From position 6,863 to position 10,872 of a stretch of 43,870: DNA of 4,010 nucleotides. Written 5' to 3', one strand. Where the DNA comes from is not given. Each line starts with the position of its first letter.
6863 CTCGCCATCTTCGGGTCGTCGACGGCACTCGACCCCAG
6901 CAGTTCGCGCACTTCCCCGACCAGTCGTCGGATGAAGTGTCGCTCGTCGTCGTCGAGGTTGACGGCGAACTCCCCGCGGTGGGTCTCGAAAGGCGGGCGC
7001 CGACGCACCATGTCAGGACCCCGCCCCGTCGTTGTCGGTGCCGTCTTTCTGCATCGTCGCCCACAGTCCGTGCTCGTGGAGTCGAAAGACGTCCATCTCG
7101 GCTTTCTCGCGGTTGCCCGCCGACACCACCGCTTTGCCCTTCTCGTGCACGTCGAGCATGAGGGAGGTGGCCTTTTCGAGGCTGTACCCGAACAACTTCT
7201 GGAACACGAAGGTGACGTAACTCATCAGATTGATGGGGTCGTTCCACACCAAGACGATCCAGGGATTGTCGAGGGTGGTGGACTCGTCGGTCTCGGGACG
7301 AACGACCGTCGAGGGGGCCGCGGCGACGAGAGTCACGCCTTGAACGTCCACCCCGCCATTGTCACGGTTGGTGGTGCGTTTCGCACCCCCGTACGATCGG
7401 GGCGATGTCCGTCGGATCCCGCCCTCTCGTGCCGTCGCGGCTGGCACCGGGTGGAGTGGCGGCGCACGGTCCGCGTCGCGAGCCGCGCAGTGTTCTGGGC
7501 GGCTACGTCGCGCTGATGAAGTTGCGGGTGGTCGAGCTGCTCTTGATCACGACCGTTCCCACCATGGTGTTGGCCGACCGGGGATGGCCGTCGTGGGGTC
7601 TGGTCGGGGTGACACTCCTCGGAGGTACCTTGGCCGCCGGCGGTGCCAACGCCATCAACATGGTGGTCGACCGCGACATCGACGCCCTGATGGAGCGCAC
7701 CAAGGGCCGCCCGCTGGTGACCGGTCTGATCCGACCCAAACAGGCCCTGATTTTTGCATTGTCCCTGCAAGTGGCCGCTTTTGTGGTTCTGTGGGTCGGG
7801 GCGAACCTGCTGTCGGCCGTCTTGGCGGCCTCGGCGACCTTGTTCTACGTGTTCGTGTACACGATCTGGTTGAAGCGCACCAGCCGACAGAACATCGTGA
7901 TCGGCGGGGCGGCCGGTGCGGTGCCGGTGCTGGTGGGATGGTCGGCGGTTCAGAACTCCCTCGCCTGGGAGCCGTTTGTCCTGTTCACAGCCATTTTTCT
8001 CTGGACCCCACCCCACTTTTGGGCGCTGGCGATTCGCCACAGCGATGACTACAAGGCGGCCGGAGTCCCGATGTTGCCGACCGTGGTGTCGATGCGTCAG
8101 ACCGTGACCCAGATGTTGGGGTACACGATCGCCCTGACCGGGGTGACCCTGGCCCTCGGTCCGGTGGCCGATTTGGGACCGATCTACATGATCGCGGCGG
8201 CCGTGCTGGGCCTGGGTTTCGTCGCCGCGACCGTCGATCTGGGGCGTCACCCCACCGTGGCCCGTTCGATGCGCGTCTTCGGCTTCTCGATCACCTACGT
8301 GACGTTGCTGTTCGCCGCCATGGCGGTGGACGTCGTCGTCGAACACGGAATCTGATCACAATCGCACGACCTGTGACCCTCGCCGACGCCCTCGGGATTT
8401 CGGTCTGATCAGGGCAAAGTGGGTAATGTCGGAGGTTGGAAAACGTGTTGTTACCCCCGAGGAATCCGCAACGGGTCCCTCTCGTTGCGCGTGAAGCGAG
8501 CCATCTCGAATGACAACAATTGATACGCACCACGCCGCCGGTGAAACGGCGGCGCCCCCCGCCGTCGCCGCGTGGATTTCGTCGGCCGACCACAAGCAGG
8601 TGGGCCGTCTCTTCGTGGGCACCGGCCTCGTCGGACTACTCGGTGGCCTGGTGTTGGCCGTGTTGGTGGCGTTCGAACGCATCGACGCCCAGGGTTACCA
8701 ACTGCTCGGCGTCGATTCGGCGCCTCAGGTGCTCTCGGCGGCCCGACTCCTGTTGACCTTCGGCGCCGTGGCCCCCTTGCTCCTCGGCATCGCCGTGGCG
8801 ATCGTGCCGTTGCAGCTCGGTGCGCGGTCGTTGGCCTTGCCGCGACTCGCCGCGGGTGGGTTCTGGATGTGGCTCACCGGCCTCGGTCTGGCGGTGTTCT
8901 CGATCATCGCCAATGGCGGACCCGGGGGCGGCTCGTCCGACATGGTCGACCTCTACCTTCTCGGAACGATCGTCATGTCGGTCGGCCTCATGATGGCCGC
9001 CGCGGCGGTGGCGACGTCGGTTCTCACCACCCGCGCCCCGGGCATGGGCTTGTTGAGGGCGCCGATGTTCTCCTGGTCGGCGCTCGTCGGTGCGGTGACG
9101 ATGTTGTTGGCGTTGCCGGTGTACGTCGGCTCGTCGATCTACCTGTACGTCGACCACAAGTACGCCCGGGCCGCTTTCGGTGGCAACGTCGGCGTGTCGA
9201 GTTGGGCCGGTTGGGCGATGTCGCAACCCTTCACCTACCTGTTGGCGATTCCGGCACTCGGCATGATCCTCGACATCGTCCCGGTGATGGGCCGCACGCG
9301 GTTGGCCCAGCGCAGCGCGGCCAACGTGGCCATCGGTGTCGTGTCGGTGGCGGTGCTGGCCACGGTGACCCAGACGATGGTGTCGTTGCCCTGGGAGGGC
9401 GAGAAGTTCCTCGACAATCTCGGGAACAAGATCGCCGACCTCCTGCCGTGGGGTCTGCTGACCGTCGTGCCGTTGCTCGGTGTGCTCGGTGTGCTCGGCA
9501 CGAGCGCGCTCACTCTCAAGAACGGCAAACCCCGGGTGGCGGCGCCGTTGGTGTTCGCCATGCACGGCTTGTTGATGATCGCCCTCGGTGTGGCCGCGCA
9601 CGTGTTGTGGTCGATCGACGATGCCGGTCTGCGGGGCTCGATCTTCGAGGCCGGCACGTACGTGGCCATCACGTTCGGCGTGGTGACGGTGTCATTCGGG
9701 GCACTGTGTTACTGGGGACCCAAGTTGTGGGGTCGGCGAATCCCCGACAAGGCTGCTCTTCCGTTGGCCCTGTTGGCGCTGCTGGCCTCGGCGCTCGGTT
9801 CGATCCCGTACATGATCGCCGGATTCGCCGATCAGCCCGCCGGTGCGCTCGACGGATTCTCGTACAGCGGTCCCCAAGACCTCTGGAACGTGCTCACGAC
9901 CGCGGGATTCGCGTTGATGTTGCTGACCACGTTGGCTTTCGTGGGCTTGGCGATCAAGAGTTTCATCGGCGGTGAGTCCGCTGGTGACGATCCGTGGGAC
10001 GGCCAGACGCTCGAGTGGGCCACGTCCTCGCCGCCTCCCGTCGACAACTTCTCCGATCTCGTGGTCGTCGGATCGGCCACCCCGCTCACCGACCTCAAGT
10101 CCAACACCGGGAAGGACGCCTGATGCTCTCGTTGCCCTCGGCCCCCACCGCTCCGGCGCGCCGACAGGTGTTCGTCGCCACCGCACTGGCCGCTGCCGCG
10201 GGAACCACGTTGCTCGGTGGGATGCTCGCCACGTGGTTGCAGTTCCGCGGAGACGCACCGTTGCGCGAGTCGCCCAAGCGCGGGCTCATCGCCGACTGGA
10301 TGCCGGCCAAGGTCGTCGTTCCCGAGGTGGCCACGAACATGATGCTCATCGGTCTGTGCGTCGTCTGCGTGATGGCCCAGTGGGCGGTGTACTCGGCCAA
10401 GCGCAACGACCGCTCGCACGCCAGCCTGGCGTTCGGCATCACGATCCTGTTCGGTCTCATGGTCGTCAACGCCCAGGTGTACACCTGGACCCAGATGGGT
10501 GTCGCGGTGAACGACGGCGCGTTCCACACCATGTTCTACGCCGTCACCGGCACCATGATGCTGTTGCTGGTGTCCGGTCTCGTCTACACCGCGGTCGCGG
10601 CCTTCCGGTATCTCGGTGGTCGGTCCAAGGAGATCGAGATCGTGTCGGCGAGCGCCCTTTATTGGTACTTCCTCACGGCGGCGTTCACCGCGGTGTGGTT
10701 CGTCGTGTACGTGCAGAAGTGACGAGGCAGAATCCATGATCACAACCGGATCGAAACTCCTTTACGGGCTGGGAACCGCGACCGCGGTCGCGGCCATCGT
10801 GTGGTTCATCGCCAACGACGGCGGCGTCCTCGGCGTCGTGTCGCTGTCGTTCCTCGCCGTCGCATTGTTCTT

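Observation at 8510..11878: Three-gene 'ligand-less oxidase' module inserted between heme O synthase (ctaB) and a complete caa3 oxidase operon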

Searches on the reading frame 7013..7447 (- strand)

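Call 50: search_protein_families(library=pfam, proteins=[window:7013-7447:-], max_evalue=0.001)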
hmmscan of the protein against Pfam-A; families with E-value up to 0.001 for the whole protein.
window:7013-7447:- (144 aa): 1 family
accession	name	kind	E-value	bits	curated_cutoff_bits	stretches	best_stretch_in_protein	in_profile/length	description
PF02617.22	ClpS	-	4.5e-21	74.8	23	1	60-131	3-80/80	ATP-dependent Clp protease adaptor protein ClpS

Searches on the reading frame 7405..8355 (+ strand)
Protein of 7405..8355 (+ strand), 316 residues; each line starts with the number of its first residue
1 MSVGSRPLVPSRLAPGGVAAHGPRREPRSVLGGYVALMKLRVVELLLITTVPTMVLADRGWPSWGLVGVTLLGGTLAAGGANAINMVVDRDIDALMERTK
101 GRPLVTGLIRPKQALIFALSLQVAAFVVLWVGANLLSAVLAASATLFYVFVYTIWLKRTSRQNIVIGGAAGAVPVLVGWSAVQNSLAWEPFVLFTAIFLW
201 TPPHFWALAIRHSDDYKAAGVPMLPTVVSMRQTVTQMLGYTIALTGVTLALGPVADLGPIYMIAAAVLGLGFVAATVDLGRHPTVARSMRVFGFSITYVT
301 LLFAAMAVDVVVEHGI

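Call 3: search_protein_families(library=pfam, proteins=[window:7405-8355:+], max_evalue=0.1)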
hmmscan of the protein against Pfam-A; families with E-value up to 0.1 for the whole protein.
window:7405-8355:+ (316 aa): 1 family
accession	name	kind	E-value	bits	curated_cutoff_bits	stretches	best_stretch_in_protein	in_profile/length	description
PF01040.23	UbiA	-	8.9e-64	215.6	34.2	1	46-292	1-244/250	UbiA prenyltransferase family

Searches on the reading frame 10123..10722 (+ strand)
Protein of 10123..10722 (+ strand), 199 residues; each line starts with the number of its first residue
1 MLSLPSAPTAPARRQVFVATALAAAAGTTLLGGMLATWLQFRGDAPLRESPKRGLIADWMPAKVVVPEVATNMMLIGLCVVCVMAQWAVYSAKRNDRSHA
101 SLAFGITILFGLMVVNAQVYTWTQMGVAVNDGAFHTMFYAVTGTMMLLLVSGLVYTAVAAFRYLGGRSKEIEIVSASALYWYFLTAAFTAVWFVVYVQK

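Call 3: search_protein_families(library=pfam, proteins=[window:10123-10722:+], max_evalue=0.1)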
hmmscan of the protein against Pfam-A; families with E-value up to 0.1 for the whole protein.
window:10123-10722:+ (199 aa): 1 family
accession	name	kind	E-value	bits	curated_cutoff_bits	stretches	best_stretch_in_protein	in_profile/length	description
PF00510.24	COX3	-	7.5e-09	36.3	23.8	1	76-196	132-254/258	Cytochrome c oxidase subunit III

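Call 10: search_protein_families(library=ncbifam, proteins=[window:10123-10722:+], max_evalue=0.1)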
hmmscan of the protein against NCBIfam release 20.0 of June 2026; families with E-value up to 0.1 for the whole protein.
window:10123-10722:+ (199 aa): 4 families
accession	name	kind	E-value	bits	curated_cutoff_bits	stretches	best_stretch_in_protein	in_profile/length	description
NF050119.1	aa3_CtaE_Actin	exception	9.4e-11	42.3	190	1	71-197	56-188/190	aa3-type cytochrome oxidase subunit III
TIGR02842.1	CyoC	equivalog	3e-06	27.7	223.75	1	79-197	53-176/180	cytochrome o ubiquinol oxidase subunit III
NF007944.0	PRK10663.1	equivalog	1.1e-05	25.3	340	1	84-197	82-200/204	cytochrome o ubiquinol oxidase subunit III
NF046122.1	morpho_MmpA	equivalog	0.026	14.7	32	1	5-37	10-42/47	morphogenic membrane protein MmpA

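Call 76: search_solved_structures(query=window:10123-10722:+, max_evalue=1, show_alignments=1)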
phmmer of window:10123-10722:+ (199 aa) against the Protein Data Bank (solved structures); distinct sequences matched with E-value up to 1: 29.
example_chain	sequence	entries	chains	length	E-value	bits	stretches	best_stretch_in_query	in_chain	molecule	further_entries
7o37_c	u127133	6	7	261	1.2e-07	34.9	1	74-197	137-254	Cytochrome c oxidase subunit 3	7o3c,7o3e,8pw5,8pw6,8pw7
8zo8_C3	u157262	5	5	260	1.2e-07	34.9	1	80-197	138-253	Cytochrome c oxidase subunit 3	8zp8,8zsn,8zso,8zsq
8ugh_4C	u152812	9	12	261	1.2e-07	34.8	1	80-197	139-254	Cytochrome c oxidase subunit 3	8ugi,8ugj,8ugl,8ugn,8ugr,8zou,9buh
9w2z_C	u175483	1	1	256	3.9e-07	33.2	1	80-197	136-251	Cytochrome c oxidase subunit 3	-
8d4t_P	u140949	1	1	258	3.9e-07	33.2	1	80-197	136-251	Cytochrome c oxidase subunit 3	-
5b1b_C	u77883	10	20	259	3.9e-07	33.2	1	80-197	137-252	Cytochrome c oxidase subunit 3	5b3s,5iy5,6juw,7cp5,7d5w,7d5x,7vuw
5xdx_C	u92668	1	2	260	4e-07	33.2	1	80-197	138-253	Cytochrome c oxidase subunit 3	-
1v54_C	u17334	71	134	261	4e-07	33.2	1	80-197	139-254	Cytochrome c oxidase polypeptide III | Cytochrome c oxidase subunit 3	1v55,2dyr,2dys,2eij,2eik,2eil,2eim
1occ_C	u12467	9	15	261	5.1e-07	32.8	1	80-197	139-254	CYTOCHROME C OXIDASE | Cytochrome c oxidase subunit 3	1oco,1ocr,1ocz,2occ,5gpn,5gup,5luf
5z62_C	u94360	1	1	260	5.9e-07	32.6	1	71-197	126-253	Cytochrome c oxidase subunit 3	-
9i6f_C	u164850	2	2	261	6e-07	32.6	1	71-197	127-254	Cytochrome c oxidase subunit 3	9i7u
5j4z_BC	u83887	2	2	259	1.6e-05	28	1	80-194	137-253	Cytochrome c oxidase subunit 3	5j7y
8f68_C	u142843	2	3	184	2.8e-05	27.2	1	76-197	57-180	Cytochrome bo(3) ubiquinol oxidase subunit 3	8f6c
1fft_C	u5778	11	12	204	3.8e-05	26.7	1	77-197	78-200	UBIQUINOL OXIDASE | Cytochrome o ubiquinol oxidase | Cytochrome bo(3) ubiquinol oxidase subunit 3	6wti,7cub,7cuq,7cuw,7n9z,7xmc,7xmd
8hcr_G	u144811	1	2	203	0.00022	24.2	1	69-197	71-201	Probable cytochrome c oxidase subunit 3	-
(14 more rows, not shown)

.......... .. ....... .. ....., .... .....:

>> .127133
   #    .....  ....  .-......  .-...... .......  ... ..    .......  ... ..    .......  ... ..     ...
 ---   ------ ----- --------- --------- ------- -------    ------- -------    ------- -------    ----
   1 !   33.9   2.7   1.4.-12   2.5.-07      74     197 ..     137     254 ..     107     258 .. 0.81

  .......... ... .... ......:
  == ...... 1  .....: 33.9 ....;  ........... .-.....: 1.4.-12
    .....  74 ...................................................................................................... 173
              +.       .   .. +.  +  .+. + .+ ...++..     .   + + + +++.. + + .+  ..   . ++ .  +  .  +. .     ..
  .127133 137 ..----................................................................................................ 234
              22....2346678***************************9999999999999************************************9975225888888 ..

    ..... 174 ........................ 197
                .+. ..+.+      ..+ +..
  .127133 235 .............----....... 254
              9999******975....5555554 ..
